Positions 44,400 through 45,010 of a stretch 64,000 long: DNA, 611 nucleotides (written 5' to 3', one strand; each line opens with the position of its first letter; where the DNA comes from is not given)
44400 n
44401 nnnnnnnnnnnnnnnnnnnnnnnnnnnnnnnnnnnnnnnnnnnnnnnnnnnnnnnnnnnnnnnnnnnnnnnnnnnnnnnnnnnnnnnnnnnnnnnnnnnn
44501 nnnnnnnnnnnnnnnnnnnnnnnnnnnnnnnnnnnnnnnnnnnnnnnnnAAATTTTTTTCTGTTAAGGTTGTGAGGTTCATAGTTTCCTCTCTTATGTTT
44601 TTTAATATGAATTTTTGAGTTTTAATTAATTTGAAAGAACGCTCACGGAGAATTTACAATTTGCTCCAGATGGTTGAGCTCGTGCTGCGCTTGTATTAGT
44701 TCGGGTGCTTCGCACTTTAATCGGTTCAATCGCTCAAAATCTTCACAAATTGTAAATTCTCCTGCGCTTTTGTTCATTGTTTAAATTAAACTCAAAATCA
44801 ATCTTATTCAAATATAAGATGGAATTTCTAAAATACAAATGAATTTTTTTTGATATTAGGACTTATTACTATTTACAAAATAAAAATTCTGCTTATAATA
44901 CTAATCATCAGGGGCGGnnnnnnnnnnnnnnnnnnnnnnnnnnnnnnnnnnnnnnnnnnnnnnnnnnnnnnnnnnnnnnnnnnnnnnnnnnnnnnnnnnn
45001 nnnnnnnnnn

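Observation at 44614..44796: Two-copy ~185-nt element whose long helices are preserved by compensatory changes: candidate novel structured RNA (copy A, trxA/perR divergent spacer)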

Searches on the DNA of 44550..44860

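Call 43: search_rna_families(source=window, start=44550, end=44860, threshold=evalue, max_evalue=10)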
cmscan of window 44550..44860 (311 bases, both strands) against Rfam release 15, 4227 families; matches with E-value up to 10: 3.
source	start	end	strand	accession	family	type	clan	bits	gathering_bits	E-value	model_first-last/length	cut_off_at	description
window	44671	44837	-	RF02194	HPnc0260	Gene; antisense;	-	25.3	59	1.7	1-156/156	no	Bacterial antisense RNA HPnc0260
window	44618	44651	+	RF02925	6A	Gene; sRNA;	-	14.1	41.2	8.5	1-52/52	no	6A RNA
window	44797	44860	+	RF02933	ARRPOF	Gene; sRNA;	-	10.4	127.2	3.1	1-68/256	3'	ARRPOF RNA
